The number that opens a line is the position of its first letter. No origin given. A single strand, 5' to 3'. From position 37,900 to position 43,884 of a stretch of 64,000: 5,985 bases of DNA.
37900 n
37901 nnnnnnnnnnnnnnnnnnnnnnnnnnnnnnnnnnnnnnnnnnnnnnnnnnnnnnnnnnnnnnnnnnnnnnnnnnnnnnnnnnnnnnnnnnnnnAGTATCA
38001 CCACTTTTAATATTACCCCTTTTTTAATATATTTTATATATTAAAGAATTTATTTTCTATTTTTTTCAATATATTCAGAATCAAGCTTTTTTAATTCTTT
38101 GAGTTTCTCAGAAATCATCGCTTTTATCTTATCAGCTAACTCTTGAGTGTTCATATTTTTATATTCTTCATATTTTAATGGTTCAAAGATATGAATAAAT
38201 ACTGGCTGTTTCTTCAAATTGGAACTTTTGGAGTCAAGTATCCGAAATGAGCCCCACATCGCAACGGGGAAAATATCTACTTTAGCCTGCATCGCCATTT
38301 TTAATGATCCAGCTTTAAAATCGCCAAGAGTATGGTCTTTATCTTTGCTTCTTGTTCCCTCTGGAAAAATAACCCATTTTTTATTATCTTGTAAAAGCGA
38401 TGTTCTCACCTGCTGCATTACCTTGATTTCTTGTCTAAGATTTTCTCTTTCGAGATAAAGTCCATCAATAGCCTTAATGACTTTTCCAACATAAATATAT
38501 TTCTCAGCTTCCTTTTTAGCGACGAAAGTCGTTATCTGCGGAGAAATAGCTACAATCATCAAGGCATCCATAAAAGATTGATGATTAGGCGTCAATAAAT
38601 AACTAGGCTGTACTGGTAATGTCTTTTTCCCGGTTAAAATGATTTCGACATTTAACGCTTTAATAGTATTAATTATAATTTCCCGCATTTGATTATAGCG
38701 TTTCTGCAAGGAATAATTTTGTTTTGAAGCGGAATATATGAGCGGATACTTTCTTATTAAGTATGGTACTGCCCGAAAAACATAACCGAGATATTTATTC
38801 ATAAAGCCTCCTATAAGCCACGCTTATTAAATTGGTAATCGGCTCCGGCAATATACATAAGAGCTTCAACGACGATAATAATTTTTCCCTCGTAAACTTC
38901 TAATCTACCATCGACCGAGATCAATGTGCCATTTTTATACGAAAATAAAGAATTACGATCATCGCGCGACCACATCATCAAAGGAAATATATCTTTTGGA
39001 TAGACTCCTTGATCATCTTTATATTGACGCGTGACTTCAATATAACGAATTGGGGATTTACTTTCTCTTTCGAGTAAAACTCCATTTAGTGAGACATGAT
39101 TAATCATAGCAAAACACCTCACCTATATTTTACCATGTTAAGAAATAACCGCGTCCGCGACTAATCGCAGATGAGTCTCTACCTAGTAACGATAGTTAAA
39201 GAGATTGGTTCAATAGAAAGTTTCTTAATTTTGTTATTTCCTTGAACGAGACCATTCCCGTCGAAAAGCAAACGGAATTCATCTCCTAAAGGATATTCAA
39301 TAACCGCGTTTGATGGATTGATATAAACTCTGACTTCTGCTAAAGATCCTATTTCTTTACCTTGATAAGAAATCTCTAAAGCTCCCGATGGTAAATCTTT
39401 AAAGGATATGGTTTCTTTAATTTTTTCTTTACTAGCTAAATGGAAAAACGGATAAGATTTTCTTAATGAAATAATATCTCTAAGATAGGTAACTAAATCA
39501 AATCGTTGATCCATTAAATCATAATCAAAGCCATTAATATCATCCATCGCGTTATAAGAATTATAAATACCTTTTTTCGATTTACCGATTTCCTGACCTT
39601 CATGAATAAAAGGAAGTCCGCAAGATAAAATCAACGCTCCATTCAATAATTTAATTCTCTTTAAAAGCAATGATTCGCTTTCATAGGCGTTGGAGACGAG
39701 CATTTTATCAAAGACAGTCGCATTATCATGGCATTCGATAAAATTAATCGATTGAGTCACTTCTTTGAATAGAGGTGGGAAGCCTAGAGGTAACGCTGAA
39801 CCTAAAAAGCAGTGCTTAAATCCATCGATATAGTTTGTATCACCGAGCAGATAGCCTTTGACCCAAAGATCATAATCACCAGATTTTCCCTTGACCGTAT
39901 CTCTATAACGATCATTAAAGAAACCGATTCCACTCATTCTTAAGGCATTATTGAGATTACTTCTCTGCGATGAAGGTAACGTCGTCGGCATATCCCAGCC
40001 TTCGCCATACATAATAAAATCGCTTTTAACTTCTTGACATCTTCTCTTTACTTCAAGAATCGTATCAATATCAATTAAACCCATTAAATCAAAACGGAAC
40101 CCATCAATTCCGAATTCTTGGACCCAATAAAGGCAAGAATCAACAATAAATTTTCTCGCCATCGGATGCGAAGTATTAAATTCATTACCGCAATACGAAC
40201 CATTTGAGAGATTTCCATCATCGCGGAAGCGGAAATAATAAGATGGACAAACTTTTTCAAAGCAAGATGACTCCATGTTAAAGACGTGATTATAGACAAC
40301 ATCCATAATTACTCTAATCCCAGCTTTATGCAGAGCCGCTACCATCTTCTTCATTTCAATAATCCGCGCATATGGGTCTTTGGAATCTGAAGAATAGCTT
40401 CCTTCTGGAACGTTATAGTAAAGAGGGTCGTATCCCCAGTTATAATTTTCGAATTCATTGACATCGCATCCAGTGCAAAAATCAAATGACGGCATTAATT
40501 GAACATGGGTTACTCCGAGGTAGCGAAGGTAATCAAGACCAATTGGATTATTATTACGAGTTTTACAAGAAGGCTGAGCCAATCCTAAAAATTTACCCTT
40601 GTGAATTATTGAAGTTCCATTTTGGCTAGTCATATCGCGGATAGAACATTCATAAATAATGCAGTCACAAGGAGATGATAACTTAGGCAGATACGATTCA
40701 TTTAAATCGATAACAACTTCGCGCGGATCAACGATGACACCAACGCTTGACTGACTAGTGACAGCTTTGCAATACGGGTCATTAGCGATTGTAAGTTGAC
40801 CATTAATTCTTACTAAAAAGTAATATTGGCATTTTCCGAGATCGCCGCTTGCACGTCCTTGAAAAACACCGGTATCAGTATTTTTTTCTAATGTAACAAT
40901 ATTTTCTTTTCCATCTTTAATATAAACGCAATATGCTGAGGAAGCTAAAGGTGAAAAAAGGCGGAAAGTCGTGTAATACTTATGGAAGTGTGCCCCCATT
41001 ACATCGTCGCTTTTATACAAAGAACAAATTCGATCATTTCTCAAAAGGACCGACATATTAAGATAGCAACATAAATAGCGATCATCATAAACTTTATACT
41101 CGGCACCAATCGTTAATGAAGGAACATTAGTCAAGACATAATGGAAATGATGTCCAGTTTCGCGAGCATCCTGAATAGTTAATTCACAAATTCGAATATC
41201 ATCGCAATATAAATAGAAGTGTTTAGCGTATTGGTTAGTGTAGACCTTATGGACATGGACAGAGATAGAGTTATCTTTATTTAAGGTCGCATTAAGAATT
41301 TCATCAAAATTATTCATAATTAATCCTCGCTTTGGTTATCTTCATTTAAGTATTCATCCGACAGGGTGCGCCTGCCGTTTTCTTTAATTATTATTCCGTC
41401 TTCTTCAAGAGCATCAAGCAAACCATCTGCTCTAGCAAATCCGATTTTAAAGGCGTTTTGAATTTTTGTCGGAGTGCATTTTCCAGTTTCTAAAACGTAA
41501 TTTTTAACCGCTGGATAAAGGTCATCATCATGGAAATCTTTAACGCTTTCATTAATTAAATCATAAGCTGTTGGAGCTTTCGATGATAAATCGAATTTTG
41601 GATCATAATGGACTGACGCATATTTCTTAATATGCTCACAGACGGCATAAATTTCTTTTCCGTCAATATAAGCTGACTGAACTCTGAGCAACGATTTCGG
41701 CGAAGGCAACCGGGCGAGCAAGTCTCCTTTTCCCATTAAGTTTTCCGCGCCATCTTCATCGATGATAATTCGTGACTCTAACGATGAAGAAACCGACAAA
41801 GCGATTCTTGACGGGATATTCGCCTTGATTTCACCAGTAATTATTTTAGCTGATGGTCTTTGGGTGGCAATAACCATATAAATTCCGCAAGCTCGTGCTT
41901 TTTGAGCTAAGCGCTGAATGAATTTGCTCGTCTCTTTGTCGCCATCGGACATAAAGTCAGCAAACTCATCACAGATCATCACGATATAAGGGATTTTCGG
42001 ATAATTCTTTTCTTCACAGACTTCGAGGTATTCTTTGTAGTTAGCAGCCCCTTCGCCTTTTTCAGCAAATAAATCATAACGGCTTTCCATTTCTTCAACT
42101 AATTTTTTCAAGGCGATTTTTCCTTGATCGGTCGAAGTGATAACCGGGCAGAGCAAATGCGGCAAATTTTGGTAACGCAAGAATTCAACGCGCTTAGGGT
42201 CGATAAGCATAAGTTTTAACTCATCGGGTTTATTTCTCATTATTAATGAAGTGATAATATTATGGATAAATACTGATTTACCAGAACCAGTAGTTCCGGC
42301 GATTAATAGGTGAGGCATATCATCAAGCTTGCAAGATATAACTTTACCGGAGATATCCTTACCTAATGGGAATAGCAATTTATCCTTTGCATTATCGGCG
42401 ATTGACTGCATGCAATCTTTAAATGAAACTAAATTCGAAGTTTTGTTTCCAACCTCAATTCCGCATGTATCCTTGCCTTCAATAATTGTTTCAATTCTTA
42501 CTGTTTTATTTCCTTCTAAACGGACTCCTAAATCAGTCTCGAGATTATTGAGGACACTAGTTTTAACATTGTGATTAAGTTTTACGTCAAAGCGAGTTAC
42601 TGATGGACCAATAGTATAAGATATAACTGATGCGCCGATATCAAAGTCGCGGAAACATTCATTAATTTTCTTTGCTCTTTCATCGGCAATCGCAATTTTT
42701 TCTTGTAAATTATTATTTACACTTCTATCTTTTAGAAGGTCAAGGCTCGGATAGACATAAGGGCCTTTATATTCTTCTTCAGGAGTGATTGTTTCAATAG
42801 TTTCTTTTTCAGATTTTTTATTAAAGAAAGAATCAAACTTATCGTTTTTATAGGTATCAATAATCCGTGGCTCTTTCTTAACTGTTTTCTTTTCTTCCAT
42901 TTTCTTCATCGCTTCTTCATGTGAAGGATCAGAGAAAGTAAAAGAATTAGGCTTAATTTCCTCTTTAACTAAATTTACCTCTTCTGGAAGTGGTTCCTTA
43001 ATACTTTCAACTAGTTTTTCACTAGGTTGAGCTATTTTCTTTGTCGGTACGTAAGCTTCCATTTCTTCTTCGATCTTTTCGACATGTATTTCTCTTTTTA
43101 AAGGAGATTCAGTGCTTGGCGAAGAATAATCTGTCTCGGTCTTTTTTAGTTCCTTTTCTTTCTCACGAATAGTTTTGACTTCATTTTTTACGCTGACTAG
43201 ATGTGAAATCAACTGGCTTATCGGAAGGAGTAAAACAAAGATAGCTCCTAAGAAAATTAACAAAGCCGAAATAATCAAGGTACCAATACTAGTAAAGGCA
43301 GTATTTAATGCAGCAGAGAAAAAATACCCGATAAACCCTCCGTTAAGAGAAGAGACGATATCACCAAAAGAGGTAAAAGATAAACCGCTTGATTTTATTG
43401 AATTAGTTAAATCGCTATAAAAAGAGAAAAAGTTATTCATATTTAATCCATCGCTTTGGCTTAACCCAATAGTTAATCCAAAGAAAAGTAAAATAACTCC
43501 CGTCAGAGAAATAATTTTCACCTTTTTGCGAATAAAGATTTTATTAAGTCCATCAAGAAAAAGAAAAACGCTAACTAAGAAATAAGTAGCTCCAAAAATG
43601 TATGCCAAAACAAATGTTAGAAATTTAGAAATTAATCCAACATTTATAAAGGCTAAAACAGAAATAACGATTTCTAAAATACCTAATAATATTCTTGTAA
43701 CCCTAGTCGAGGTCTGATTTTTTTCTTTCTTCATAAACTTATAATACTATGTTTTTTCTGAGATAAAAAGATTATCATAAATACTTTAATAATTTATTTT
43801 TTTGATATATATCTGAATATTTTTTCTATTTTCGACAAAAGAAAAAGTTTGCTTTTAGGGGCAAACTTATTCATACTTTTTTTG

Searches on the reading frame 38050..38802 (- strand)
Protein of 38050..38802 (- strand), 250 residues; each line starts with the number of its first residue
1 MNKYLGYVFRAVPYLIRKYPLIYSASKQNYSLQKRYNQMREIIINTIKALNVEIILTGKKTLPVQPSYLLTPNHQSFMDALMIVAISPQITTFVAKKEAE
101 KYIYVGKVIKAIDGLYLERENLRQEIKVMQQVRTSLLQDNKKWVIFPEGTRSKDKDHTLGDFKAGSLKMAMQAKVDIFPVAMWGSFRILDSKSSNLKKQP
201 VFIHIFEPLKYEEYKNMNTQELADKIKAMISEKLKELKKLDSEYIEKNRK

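Call 43: search_protein_families(library=pfam, proteins=[window:38050-38802:-], max_evalue=0.000001)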
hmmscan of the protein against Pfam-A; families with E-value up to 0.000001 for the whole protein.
window:38050-38802:- (250 aa): 1 family
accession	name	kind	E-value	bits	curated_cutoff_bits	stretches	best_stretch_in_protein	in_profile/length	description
PF01553.26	Acyltransferase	-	1.4e-26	93.3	23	1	54-183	2-132/132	Acyltransferase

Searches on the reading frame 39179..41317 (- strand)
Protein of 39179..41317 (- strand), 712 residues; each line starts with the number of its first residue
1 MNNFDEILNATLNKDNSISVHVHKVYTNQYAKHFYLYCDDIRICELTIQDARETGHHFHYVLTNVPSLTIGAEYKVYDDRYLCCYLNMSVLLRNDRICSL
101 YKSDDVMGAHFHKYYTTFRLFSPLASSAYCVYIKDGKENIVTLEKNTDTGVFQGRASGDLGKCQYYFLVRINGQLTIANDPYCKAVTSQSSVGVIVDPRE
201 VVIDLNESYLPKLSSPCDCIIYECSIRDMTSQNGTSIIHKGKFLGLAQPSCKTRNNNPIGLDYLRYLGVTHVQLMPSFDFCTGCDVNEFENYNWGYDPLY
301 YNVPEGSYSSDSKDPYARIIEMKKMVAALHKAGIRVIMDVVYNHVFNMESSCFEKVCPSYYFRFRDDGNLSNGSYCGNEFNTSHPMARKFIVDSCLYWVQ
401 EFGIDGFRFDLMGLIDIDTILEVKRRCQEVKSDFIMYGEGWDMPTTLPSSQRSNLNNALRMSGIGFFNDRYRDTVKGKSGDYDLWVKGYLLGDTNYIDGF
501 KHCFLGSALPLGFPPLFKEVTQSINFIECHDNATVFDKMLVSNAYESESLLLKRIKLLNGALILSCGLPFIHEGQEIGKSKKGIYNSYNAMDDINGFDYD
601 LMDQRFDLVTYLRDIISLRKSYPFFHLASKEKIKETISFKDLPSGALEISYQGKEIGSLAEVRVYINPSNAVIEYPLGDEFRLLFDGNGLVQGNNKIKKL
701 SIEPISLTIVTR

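Call 18: search_protein_families(library=pfam, proteins=[window:39179-41317:-], max_evalue=0.00001)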
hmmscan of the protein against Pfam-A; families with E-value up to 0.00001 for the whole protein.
window:39179-41317:- (712 aa): 2 families
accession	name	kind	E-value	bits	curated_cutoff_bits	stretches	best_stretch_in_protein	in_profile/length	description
PF00128.31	Alpha-amylase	-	1.7e-15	57.7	22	0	261-355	25-101/446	Alpha amylase, catalytic domain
PF17999.7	PulA_N1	-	1.4e-06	29.4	27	1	12-87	5-79/85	Pullulanase N1-terminal domain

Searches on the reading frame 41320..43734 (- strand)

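Call 18: search_protein_families(library=pfam, proteins=[window:41320-43734:-], max_evalue=0.00001)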
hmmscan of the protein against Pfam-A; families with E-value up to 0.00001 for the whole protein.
window:41320-43734:- (804 aa): 4 families
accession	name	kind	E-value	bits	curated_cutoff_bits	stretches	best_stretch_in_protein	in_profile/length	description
PF01580.24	FtsK_SpoIIIE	-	2.9e-50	171.2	24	1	445-628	10-220/221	FtsK/SpoIIIE family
PF17854.6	FtsK_alpha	-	1.1e-19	70.9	22.9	1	329-430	2-101/101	FtsK alpha domain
PF09397.16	FtsK_gamma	-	6.6e-12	45.4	30.6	1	736-788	3-55/63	Ftsk gamma domain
PF01935.23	DUF87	-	2.2e-06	28.4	23.2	0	474-604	24-114/220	Helicase HerA, central domain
